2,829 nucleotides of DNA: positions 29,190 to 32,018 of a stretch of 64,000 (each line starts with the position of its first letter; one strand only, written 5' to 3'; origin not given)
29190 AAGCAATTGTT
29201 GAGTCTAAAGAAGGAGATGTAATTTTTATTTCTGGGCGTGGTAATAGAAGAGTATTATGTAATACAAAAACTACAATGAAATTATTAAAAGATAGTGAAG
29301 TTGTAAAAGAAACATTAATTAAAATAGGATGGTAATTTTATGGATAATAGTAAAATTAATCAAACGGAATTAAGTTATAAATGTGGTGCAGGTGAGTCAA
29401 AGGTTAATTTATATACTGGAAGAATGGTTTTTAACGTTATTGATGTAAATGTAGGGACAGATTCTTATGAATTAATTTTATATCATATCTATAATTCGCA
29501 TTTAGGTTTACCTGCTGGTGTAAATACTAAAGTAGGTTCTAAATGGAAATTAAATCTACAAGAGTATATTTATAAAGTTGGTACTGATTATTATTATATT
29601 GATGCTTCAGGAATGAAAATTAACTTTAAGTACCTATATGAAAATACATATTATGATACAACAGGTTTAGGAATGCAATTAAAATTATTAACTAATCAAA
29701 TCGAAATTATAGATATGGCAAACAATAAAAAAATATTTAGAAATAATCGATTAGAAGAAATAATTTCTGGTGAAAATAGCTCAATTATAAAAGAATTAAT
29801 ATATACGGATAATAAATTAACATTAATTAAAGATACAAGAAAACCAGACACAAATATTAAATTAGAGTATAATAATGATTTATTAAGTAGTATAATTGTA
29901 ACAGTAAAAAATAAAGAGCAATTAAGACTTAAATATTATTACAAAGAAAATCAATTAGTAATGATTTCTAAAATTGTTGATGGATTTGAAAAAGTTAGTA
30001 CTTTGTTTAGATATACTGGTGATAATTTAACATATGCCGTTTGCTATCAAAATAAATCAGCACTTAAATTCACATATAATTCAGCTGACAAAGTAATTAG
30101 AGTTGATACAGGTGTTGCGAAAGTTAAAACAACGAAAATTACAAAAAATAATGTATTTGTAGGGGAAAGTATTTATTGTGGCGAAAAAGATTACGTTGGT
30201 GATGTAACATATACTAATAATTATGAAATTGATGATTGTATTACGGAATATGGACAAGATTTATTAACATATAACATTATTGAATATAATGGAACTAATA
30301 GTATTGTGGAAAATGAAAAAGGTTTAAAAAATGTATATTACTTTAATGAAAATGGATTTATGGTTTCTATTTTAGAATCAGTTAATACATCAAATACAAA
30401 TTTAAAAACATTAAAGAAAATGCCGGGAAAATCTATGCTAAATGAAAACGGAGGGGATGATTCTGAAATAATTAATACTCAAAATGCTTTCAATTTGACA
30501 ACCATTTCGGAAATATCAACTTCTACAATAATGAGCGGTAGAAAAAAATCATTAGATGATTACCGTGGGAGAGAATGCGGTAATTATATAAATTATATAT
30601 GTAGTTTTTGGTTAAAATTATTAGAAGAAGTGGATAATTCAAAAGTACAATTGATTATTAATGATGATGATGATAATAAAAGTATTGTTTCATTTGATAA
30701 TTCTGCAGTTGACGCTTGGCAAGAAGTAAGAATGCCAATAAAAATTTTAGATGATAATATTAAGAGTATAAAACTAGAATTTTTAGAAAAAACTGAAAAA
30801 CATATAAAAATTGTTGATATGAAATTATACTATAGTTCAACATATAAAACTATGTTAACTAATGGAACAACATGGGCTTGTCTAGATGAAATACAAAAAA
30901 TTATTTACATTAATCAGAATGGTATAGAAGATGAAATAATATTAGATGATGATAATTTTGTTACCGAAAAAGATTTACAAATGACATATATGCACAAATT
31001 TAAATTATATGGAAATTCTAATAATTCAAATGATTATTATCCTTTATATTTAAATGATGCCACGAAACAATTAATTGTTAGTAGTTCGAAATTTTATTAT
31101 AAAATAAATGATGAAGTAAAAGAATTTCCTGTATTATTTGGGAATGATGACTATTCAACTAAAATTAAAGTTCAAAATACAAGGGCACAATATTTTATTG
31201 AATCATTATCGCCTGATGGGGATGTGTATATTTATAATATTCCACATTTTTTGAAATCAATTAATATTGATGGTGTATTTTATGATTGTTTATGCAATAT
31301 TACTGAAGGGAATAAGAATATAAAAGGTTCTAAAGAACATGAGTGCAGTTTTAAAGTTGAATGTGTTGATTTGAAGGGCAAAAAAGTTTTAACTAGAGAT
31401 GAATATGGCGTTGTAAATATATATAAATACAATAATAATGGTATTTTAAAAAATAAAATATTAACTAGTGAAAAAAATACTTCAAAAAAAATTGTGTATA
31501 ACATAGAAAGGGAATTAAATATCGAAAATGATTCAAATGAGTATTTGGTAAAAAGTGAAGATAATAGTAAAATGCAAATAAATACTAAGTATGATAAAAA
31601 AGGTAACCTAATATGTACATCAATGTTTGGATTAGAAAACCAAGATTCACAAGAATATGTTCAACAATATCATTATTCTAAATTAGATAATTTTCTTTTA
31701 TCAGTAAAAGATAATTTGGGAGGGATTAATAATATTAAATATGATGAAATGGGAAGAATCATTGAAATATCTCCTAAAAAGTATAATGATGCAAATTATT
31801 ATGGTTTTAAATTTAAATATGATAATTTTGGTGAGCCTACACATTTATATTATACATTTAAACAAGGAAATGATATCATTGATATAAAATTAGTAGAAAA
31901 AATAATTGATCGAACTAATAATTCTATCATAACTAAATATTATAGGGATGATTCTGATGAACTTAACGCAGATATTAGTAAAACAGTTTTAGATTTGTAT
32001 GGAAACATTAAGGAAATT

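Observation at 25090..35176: Mobile sigma factor - holin - Rhs toxin - immunity module: candidate holin-dependent release system for a signal-less polymorphic toxin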

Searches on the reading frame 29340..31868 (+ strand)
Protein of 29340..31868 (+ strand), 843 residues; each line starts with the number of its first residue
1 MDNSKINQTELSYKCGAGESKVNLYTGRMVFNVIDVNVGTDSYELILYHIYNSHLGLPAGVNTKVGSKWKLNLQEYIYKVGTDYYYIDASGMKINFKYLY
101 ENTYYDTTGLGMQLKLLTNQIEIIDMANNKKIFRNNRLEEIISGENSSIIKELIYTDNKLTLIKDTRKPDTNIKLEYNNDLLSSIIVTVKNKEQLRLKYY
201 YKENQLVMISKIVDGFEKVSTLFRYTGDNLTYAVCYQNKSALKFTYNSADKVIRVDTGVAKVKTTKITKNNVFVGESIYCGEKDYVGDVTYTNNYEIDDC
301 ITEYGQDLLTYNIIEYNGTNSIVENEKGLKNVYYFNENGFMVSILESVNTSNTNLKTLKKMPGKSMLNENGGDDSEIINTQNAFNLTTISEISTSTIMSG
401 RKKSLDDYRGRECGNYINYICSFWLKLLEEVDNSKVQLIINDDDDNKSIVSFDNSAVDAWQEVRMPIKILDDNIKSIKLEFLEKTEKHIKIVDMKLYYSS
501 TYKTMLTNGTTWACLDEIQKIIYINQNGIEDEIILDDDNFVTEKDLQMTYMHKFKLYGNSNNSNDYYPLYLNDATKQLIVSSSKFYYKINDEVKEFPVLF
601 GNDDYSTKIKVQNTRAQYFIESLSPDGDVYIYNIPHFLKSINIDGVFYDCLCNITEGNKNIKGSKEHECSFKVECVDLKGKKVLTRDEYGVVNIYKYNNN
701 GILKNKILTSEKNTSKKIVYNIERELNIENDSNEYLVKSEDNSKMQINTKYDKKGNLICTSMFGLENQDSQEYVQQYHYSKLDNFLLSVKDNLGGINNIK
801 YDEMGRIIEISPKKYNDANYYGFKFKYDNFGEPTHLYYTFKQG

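Call 35: search_protein_families(library=pfam, proteins=[window:29340-31868:+], max_evalue=10)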
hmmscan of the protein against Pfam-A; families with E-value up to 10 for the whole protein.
seq(843 aa): 1 family
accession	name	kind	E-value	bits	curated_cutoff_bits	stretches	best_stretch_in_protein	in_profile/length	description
PF20148.4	DUF6531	-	0.00063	20.5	24.1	1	21-96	3-74/74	Domain of unknown function (DUF6531)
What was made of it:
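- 29340..34577 (+): 1745-aa Rhs/YD polymorphic toxin without an N-terminal signal or trafficking domain. Weak DUF6531 at the N-terminus (call 35).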
